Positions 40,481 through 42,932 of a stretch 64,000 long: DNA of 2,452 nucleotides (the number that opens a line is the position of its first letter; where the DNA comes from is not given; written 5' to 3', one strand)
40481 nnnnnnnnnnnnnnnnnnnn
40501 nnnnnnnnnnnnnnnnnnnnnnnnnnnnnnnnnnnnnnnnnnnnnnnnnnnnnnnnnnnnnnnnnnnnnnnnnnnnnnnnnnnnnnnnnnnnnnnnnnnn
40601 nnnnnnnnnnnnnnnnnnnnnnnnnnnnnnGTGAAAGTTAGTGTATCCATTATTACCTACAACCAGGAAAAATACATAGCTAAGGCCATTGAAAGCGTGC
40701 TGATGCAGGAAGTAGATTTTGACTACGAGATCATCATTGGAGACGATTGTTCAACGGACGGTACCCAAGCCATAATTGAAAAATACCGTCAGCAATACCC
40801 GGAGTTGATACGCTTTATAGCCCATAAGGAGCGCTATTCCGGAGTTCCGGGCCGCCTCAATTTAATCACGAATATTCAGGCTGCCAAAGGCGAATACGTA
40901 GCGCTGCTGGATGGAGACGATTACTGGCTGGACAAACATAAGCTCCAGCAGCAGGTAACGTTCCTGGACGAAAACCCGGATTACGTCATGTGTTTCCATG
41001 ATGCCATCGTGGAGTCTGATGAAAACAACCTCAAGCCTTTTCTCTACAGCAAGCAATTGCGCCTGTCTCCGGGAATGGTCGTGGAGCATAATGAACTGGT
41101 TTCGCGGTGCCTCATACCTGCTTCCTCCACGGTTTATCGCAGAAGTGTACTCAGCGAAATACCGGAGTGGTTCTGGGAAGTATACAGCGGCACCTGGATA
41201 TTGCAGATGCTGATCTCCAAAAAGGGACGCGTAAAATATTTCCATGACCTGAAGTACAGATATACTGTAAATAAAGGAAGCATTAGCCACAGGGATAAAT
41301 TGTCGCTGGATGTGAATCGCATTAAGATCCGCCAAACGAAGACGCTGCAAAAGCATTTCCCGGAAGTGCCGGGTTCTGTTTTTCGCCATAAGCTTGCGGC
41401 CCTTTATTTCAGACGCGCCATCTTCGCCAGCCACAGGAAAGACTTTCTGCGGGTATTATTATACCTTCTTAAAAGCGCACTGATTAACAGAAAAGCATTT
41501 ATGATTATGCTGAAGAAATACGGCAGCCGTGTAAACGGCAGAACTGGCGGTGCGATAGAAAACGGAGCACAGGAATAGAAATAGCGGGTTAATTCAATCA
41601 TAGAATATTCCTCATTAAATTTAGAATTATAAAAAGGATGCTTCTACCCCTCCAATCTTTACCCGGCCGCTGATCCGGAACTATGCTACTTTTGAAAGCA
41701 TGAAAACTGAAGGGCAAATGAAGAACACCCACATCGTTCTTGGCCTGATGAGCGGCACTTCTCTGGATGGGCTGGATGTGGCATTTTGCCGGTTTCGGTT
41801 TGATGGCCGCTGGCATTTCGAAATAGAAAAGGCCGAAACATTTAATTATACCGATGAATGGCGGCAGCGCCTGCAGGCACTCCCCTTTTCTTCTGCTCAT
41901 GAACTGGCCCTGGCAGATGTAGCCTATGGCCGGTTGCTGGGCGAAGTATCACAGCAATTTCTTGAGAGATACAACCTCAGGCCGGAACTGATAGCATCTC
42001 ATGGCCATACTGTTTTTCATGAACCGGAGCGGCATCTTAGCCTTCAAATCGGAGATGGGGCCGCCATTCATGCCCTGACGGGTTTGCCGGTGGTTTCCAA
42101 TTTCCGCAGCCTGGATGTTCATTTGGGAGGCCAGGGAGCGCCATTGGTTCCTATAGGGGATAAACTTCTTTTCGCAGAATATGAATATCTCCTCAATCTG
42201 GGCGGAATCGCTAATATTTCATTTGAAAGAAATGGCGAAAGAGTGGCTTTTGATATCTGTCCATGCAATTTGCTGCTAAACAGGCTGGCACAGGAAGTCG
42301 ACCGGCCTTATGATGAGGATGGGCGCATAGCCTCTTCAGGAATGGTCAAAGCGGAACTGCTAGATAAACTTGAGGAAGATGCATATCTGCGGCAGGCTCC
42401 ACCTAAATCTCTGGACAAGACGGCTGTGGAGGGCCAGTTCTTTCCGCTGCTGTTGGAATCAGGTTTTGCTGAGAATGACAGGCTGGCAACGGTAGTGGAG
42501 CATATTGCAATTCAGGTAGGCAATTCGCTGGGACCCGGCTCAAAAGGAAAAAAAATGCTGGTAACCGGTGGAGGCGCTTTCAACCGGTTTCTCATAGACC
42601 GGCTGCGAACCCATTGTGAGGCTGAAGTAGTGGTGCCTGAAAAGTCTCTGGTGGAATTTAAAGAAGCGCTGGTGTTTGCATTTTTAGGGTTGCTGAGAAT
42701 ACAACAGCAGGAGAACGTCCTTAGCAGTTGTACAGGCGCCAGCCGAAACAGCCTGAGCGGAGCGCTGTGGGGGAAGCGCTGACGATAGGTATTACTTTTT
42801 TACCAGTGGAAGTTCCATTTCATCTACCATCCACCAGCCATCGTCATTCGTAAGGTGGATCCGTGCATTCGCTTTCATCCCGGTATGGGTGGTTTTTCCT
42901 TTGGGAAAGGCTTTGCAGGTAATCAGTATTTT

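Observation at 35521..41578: Glycan-modification cluster: DegT aminotransferase + WbqC + NeuD-like acetyltransferase + beta-propeller glycosidase-like + putative 2OG oxygenase + two GT2s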

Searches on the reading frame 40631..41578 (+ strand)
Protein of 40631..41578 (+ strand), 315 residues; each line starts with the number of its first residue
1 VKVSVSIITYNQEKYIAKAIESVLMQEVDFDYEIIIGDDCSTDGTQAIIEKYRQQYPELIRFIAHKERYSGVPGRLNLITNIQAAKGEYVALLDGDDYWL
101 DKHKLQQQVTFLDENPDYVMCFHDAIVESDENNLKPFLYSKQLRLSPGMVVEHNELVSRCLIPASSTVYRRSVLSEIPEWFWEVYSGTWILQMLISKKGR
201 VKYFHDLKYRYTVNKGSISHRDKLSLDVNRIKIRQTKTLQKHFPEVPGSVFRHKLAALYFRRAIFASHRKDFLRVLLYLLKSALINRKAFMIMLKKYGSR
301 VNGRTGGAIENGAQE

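Call 4: search_protein_families(library=pfam, proteins=[window:40631-41578:+], max_evalue=0.01)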
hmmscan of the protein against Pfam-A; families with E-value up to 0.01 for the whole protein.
window:40631-41578:+ (315 aa): 3 families
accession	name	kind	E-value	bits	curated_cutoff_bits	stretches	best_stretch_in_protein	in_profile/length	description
PF00535.33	Glycos_transf_2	-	2.2e-28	99.7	23.3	1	4-173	1-163/168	Glycosyl transferase family 2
PF13641.12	Glyco_tranf_2_3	-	7.1e-09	36.5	27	1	3-119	3-117/230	Glycosyltransferase like family 2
PF10111.15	Glyco_tranf_2_2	-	0.003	17.5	27.3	1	9-122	6-121/276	Glycosyltransferase like family 2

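Call 5: search_protein_families(library=ncbifam, proteins=[window:40631-41578:+], max_evalue=0.01)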
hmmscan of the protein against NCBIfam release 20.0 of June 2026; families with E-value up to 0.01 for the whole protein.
window:40631-41578:+ (315 aa): 19 families
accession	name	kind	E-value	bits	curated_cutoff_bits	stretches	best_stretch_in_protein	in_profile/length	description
NF053739.1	GlytfEpsEBac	equivalog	6.3e-22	77.8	450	1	2-132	2-126/265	glycosyltransferase EpsE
NF047683.1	TeichurnBiosyTuaG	equivalog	1e-21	77.7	400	1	3-133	8-132/252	teichuronic acid biosynthesis protein TuaG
NF050050.1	ProtGlycPglI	equivalog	1.8e-19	70.3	500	1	2-293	3-284/306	GalNAc(5)-diNAcBac-PP-undecaprenol beta-1,3-glucosyltransferase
NF007482.0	PRK10073.1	equivalog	2.3e-18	66.3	423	1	2-223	7-227/334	glycosyltransferase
NF038302.1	EPS_HpsE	equivalog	3.4e-14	52.5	300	1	2-117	2-116/307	hormogonium polysaccharide biosynthesis glycosyltransferase HpsE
TIGR03937.1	PgaC_IcaA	equivalog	8.3e-11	41.5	422.3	1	2-118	46-156/407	poly-beta-1,6-N-acetyl-D-glucosamine synthase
NF041875.1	EPS_EpsD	equivalog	1.5e-09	37.7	370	1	3-120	1-112/325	exopolysaccharide biosynthesis glycosyltransferase EpsD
NF007453.0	PRK10018.1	equivalog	5.9e-09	36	382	1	3-102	8-102/280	colanic acid biosynthesis glycosyltransferase WcaA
TIGR04440.1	glyco_TIGR04440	domain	1.4e-08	34.7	70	1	4-138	3-131/215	TIGR00180 family glycosyltransferase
TIGR04017.1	WcaA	equivalog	2.4e-08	33.9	495.75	1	3-102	7-101/279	colanic acid biosynthesis glycosyltransferase WcaA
NF047588.1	GlcsyltransPgfSStrep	equivalog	1.4e-07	31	500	1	1-96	1-95/308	glycosyltransferase PgfS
TIGR04009.1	wcaE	equivalog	1e-06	28.2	369.2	1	2-131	2-125/248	colanic acid biosynthesis glycosyltransferase WcaE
TIGR03469.1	HpnB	hypoth_equivalog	1.3e-06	27.7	379.25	1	7-110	50-158/386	hopene-associated glycosyltransferase HpnB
NF038299.1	EPS_HpsN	equivalog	2e-06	27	425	1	2-117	2-111/317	hormogonium polysaccharide biosynthesis glycosyltransferase HpsN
NF041394.1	GtaseAglG_Halo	equivalog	2.3e-06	27.1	440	1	1-110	1-105/304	glucosyl-dolichyl phosphate glucuronosyltransferase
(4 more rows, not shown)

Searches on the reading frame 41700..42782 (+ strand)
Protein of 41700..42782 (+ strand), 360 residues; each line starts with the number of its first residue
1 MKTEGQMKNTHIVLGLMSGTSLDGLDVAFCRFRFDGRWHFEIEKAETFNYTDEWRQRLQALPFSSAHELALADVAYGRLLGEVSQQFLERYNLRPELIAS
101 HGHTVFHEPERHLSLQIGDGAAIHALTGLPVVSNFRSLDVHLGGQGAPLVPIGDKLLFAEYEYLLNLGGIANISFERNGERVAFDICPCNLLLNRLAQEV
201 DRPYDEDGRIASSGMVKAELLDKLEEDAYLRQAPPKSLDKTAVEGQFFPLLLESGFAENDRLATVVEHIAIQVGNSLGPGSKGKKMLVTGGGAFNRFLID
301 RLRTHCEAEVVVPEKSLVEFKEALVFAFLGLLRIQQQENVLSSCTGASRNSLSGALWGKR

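Call 4: search_protein_families(library=pfam, proteins=[window:41700-42782:+], max_evalue=0.01)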
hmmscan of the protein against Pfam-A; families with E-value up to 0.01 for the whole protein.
window:41700-42782:+ (360 aa): 1 family
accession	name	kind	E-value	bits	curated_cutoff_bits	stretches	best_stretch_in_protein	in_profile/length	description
PF03702.20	AnmK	-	5e-66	223.7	24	1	13-357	3-365/367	Anhydro-N-acetylmuramic acid kinase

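Call 5: search_protein_families(library=ncbifam, proteins=[window:41700-42782:+], max_evalue=0.01)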
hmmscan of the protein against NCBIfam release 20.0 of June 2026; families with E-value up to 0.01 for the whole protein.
window:41700-42782:+ (360 aa): 14 families
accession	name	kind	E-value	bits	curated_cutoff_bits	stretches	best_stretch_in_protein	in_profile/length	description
NF007144.0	PRK09585.2-3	equivalog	4.6e-132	440.5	436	1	8-358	3-357/358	anhydro-N-acetylmuramic acid kinase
NF007148.0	PRK09585.3-2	equivalog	6e-78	262.2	387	1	7-356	5-382/386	anhydro-N-acetylmuramic acid kinase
NF007139.0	PRK09585.1-3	equivalog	1.9e-69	234.5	367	1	10-356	3-367/370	anhydro-N-acetylmuramic acid kinase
NF007146.0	PRK09585.2-6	equivalog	5.8e-67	226.1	440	1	13-356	3-365/391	anhydro-N-acetylmuramic acid kinase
NF007141.0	PRK09585.1-5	equivalog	8e-64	215.8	352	1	11-356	4-364/370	anhydro-N-acetylmuramic acid kinase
NF007142.0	PRK09585.2-1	equivalog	6.8e-56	189.8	435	1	10-354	3-377/384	anhydro-N-acetylmuramic acid kinase AnmK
NF007151.0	PRK09585.3-6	equivalog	3.2e-52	177.6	599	1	7-354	9-392/396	anhydro-N-acetylmuramic acid kinase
NF007143.0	PRK09585.2-2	equivalog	4.9e-52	177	533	1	13-357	3-379/382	anhydro-N-acetylmuramic acid kinase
NF007138.0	PRK09585.1-1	equivalog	1.8e-50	172.1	588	1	13-357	6-365/370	anhydro-N-acetylmuramic acid kinase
NF007149.0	PRK09585.3-4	equivalog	7.4e-49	166.6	616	1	8-330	14-370/399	anhydro-N-acetylmuramic acid kinase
NF007150.0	PRK09585.3-5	equivalog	3e-47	161.4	585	1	12-356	4-382/393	anhydro-N-acetylmuramic acid kinase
NF007140.0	PRK09585.1-4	equivalog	1.6e-42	146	605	1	7-357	10-380/382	anhydro-N-acetylmuramic acid kinase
NF007145.0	PRK09585.2-5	equivalog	2.6e-42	145.5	514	1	13-354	3-373/379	anhydro-N-acetylmuramic acid kinase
NF007147.0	PRK09585.3-1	equivalog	1.2e-29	103.5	822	1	14-352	4-357/393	anhydro-N-acetylmuramic acid kinase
